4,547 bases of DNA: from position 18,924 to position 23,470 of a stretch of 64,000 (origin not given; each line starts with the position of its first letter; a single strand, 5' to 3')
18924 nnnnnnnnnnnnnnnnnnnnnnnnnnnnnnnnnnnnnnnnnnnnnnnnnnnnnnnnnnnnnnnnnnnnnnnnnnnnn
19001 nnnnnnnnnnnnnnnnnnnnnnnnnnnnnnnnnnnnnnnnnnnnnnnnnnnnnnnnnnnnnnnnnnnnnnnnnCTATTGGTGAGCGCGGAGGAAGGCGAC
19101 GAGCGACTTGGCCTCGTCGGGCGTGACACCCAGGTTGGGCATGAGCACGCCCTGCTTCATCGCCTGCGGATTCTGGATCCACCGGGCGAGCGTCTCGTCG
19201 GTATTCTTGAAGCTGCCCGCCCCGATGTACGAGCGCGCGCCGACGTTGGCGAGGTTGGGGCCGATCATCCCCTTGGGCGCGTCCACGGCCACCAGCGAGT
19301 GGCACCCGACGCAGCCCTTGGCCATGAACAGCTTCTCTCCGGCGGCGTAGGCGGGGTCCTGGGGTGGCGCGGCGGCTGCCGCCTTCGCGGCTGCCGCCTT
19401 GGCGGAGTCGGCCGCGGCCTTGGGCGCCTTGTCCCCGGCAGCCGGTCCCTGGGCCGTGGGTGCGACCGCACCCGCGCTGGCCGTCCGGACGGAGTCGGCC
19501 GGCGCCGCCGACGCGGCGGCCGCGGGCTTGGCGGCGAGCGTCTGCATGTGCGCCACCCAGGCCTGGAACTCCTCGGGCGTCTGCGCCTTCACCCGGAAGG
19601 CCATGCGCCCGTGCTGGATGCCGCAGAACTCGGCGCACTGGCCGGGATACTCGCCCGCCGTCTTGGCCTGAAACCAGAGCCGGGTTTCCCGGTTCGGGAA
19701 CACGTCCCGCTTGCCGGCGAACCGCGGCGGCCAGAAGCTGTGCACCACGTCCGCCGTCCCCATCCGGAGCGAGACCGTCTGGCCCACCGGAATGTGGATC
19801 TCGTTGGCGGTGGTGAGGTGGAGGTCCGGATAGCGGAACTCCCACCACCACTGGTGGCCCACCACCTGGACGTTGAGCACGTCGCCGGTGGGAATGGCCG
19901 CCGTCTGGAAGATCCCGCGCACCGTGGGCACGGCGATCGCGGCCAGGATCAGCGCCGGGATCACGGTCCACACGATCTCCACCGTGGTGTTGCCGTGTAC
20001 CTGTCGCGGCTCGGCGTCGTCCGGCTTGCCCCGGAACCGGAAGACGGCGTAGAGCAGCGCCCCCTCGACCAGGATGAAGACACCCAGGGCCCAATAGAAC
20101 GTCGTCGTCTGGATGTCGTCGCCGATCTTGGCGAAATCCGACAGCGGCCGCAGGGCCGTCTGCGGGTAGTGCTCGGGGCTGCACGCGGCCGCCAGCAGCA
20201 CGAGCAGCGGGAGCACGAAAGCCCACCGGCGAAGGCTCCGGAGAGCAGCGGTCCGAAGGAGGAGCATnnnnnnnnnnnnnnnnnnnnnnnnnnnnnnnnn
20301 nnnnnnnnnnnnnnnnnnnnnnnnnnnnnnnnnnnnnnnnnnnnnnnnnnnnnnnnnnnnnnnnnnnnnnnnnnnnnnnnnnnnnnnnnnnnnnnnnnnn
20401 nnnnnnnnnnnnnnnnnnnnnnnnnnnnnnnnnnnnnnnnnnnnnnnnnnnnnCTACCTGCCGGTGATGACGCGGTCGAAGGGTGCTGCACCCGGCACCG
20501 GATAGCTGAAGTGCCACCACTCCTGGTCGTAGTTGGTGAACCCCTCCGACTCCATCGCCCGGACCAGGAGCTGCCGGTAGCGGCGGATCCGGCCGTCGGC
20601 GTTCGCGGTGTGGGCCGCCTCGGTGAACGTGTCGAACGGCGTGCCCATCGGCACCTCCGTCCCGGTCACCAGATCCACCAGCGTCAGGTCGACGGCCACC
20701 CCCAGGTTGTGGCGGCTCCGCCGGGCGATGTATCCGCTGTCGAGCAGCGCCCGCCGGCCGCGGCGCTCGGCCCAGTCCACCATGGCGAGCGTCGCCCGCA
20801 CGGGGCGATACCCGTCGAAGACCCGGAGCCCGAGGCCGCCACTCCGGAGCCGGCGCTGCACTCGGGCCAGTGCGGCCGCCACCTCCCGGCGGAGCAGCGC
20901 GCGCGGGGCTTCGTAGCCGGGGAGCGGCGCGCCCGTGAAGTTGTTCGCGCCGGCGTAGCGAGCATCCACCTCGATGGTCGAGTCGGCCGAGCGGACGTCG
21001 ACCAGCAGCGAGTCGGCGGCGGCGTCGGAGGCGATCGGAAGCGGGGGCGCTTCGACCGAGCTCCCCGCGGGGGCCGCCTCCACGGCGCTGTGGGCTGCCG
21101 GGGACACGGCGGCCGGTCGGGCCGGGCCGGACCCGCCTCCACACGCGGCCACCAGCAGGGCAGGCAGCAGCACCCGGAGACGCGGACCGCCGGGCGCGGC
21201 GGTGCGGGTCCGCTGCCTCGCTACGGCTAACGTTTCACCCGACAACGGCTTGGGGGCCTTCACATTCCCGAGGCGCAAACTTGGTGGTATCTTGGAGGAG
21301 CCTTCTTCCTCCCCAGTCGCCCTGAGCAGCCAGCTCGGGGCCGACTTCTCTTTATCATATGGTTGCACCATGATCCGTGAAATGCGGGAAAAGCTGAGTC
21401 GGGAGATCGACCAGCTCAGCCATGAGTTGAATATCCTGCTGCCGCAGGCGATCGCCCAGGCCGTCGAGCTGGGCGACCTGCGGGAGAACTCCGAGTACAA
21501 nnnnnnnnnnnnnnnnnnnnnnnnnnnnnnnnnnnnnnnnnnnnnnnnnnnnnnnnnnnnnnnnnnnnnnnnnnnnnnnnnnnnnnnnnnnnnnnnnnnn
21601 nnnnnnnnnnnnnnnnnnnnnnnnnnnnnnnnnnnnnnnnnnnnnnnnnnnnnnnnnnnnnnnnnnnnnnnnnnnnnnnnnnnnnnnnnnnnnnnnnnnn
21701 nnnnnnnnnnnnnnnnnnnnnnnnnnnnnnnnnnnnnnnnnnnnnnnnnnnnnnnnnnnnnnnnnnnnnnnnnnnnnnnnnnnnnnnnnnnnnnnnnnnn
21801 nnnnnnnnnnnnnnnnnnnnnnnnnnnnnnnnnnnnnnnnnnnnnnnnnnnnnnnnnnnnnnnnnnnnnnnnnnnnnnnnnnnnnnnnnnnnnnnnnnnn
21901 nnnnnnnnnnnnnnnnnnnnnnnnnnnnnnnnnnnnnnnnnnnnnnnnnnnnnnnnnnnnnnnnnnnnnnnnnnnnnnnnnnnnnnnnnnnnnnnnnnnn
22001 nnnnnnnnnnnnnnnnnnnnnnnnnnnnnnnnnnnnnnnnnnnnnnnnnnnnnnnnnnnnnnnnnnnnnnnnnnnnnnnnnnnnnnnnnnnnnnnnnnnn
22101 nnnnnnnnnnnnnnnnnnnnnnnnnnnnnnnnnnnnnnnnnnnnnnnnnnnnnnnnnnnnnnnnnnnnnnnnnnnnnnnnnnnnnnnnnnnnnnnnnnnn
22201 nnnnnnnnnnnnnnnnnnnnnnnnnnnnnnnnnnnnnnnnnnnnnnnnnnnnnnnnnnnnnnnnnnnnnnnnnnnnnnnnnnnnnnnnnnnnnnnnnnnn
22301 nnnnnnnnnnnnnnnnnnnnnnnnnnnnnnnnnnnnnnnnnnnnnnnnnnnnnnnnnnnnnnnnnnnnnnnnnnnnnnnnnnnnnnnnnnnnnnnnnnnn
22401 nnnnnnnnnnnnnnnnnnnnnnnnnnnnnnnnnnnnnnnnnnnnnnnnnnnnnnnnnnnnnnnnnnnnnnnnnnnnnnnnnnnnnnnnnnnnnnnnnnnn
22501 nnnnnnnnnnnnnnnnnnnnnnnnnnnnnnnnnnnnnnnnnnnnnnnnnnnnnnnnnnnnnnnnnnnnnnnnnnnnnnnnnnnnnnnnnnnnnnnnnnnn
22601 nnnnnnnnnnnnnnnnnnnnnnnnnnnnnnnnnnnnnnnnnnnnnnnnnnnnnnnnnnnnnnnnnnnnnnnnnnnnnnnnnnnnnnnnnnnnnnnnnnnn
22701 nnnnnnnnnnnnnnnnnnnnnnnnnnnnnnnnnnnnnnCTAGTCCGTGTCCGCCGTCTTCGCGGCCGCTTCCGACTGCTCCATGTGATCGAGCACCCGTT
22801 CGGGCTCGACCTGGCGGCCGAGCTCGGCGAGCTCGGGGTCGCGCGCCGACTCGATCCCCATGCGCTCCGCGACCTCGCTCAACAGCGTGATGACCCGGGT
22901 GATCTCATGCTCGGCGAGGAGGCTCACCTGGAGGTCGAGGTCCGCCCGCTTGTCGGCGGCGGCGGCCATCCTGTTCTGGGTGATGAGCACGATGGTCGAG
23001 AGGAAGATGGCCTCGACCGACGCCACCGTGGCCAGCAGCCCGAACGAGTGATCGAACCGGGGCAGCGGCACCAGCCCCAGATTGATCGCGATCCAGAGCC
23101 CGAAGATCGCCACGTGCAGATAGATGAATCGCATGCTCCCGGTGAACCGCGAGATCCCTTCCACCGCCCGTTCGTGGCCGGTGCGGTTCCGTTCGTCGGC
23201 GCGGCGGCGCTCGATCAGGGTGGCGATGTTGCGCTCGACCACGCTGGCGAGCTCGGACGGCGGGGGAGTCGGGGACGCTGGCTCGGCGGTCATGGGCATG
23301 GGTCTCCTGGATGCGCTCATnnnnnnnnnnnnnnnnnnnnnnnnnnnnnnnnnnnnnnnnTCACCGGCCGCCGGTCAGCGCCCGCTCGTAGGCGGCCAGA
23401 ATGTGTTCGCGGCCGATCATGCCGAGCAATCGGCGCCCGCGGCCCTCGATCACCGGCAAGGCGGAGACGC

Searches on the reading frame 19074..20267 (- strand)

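Call 39: search_protein_families(library=pfam, proteins=[window:19074-20267:-], max_evalue=0.001)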
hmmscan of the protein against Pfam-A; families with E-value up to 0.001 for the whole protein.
window:19074-20267:- (397 aa): 4 families
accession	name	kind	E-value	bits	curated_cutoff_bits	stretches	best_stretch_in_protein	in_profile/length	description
PF00116.26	COX2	-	9.3e-18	64.7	22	1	151-227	42-118/120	Cytochrome C oxidase subunit II, periplasmic domain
PF02790.20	COX2_TM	-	5.6e-14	52.5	22.8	1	51-115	21-85/88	Cytochrome C oxidase subunit II, transmembrane domain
PF00034.26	Cytochrom_C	-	1.9e-10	42.4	21.3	1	308-395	2-88/90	Cytochrome c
PF13442.11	Cytochrome_CBB3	-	0.00023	21.9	27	1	306-393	2-68/68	Cytochrome C oxidase, cbb3-type, subunit III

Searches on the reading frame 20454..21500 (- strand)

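Call 39: search_protein_families(library=pfam, proteins=[window:20454-21500:-], max_evalue=0.001)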
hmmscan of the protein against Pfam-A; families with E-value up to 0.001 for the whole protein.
window:20454-21500:- (348 aa): 2 families
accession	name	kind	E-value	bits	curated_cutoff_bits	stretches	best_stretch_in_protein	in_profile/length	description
PF01427.22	Peptidase_M15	-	1.6e-27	97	27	1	166-334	5-185/199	D-ala-D-ala dipeptidase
PF02557.22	VanY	-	2e-07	31.3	25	1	202-333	3-129/132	D-alanyl-D-alanine carboxypeptidase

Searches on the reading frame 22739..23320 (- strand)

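Call 39: search_protein_families(library=pfam, proteins=[window:22739-23320:-], max_evalue=0.001)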
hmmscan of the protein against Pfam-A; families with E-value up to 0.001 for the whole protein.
window:22739-23320:- (193 aa): 1 family
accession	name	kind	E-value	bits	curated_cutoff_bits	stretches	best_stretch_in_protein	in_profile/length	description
PF06210.16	DUF1003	-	3.5e-27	95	27.4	1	61-160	2-102/103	Protein of unknown function (DUF1003)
